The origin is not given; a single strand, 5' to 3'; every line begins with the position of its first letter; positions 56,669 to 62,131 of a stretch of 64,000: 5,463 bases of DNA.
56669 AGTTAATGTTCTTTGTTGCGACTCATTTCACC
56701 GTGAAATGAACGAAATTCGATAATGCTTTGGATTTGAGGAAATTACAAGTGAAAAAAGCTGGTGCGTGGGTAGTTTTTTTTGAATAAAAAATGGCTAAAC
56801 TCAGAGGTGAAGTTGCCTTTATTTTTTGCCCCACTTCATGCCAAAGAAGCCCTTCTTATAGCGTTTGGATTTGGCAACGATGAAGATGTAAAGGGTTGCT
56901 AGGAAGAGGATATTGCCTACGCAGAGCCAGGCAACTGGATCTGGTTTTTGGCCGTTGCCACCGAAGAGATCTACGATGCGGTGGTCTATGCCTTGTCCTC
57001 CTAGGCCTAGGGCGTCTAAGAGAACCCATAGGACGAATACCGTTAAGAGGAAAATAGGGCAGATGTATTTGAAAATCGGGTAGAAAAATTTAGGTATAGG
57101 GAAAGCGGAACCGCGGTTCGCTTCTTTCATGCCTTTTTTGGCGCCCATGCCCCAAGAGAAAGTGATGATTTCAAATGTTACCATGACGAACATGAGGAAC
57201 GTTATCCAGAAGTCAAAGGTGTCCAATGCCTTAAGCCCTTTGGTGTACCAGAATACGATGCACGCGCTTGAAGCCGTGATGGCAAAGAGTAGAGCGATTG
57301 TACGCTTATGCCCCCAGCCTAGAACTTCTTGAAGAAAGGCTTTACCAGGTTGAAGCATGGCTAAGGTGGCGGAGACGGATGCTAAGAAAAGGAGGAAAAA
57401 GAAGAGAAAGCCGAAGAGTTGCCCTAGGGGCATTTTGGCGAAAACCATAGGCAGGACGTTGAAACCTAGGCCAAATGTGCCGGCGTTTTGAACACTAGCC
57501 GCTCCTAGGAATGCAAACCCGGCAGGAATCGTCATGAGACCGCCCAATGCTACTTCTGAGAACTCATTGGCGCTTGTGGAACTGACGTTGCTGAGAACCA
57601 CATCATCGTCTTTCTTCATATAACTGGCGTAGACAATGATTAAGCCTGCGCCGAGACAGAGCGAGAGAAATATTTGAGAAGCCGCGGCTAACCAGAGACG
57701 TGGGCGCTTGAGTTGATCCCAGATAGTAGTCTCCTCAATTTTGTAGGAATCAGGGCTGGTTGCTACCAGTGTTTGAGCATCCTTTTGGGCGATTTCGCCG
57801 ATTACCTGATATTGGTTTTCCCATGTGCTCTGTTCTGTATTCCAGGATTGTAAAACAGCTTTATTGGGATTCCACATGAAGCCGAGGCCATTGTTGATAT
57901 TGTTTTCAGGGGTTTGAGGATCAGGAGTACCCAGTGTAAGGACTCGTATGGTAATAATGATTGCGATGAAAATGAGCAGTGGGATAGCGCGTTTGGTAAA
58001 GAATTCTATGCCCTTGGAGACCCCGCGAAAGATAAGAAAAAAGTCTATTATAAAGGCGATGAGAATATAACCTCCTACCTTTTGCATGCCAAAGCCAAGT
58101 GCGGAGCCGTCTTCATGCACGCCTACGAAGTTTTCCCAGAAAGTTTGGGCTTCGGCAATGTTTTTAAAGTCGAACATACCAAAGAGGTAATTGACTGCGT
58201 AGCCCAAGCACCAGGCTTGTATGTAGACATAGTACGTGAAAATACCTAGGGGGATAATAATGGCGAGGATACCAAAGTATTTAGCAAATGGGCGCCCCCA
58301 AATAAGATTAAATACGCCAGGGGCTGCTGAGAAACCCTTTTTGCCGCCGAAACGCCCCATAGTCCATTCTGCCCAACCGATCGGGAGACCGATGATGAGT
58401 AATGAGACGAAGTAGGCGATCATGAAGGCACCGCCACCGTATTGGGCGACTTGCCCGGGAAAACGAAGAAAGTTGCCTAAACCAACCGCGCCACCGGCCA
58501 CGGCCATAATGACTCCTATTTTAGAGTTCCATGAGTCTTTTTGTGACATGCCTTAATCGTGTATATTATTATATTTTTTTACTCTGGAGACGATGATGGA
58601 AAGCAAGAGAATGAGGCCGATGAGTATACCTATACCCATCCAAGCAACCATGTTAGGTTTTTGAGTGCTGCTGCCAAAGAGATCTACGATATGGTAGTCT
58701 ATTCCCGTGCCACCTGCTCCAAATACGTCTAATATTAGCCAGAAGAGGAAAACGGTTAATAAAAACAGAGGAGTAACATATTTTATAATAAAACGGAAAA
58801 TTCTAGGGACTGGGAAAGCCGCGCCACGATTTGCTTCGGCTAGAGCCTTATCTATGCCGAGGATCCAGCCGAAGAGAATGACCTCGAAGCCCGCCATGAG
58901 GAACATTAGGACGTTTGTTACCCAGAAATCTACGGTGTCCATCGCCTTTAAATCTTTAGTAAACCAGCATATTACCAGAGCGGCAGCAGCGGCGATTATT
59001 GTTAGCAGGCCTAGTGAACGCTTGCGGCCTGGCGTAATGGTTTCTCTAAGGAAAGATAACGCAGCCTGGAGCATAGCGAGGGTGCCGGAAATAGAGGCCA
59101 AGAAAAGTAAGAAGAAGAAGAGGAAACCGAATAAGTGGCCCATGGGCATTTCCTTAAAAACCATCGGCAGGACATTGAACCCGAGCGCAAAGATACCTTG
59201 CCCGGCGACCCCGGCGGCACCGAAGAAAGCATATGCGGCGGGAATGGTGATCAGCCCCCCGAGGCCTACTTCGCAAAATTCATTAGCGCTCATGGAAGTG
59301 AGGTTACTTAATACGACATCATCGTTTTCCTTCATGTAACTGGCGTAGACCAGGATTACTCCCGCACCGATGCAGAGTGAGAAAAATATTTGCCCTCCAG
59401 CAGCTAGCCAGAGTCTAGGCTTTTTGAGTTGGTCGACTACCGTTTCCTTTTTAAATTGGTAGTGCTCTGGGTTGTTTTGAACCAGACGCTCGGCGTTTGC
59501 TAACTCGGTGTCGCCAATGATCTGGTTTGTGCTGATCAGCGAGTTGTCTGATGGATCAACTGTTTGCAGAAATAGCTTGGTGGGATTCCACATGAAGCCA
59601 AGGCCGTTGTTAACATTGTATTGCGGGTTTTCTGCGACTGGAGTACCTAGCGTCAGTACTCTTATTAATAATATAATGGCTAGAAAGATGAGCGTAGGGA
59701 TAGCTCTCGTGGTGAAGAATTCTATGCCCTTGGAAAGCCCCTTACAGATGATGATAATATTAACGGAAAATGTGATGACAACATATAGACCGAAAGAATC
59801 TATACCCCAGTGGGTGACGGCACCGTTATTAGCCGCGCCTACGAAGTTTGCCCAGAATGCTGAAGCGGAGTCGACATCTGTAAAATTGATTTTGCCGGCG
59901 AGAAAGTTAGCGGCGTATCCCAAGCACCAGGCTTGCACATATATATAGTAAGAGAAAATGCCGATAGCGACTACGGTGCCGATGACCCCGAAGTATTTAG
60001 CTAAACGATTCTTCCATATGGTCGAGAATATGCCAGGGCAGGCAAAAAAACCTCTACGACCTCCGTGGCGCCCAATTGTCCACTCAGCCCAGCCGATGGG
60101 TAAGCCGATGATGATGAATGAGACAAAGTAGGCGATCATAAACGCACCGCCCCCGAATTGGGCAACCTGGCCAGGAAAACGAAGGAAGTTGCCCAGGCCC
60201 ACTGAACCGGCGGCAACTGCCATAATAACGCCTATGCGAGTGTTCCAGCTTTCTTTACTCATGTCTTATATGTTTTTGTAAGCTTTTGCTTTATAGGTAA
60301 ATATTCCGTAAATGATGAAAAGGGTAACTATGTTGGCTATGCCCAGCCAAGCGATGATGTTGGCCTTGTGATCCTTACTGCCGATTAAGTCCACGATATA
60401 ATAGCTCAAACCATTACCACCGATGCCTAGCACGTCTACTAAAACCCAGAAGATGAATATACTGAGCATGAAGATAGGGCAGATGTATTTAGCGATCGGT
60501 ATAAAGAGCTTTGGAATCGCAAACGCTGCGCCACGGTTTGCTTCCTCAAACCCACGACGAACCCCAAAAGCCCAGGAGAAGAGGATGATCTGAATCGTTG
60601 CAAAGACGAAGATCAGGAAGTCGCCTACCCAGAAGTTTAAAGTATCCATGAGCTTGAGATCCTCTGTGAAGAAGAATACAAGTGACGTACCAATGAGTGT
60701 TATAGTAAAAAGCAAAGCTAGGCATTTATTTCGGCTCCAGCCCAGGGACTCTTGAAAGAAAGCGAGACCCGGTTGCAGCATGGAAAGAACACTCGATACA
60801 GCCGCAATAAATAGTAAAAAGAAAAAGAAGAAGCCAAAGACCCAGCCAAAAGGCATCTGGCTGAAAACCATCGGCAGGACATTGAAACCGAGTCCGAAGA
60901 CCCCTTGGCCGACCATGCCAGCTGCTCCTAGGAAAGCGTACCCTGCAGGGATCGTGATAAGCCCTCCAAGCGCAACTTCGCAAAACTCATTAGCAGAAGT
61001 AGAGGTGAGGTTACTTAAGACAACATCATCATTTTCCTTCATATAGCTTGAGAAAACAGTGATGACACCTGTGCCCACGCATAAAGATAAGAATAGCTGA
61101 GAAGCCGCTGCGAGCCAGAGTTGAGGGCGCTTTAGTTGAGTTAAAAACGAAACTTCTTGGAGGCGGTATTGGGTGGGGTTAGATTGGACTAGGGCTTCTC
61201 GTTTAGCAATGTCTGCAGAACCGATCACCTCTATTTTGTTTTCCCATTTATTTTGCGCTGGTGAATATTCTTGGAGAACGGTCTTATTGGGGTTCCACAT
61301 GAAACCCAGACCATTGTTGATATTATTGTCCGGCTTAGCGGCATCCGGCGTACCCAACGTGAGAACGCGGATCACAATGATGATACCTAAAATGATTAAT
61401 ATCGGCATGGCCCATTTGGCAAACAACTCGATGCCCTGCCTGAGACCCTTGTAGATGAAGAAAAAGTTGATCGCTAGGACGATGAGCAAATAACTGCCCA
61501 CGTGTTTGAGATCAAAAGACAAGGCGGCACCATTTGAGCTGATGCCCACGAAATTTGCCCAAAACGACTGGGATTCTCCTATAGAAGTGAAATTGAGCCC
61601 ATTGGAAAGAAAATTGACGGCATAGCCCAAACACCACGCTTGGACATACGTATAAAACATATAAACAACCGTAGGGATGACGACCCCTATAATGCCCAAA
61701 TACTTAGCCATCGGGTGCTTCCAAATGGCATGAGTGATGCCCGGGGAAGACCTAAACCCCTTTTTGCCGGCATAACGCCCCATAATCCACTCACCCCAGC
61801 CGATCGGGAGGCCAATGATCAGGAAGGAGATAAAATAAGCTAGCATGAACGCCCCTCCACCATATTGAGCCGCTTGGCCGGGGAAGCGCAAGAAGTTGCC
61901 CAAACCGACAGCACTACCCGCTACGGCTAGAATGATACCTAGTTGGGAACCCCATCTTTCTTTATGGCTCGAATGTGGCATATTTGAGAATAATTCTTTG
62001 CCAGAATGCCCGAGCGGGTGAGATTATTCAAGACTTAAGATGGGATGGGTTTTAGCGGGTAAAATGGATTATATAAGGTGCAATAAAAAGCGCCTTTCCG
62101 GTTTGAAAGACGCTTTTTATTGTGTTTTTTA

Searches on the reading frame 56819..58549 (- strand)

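Call 62: search_protein_families(library=pfam, proteins=[window:56819-58549:-])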
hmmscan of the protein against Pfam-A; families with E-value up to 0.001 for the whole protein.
window:56819-58549:- (576 aa): 1 family
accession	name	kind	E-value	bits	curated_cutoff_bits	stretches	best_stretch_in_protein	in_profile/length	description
PF00209.24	SNF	-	2.8e-37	129.1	27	2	276-508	241-480/524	Sodium:neurotransmitter symporter family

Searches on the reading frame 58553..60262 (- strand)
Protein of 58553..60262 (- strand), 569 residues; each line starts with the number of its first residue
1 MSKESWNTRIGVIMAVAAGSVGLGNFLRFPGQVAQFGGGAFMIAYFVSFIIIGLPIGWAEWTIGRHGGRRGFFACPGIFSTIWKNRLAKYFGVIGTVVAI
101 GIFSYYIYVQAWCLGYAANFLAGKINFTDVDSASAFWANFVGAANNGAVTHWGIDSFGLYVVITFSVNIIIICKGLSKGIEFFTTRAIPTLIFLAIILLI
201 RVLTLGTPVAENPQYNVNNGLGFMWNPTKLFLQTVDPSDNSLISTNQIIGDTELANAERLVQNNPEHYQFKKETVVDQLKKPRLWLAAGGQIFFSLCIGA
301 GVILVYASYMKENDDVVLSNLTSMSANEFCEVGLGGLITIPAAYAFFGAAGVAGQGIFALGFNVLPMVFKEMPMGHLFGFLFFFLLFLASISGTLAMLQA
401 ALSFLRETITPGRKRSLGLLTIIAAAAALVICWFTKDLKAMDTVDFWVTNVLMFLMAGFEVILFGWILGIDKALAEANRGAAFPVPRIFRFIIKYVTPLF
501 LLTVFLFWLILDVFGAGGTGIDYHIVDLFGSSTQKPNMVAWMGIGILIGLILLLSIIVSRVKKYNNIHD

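Call 62: search_protein_families(library=pfam, proteins=[window:58553-60262:-])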
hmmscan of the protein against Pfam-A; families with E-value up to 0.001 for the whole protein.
window:58553-60262:- (569 aa): 1 family
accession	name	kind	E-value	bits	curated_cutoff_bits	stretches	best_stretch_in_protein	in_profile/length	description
PF00209.24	SNF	-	3.8e-34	118.7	27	2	276-510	242-482/524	Sodium:neurotransmitter symporter family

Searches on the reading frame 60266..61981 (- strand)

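Call 62: search_protein_families(library=pfam, proteins=[window:60266-61981:-])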
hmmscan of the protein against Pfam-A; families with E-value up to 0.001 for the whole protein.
window:60266-61981:- (571 aa): 1 family
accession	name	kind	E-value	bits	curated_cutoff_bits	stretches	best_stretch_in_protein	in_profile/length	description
PF00209.24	SNF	-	2.1e-33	116.3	27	2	280-513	242-481/524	Sodium:neurotransmitter symporter family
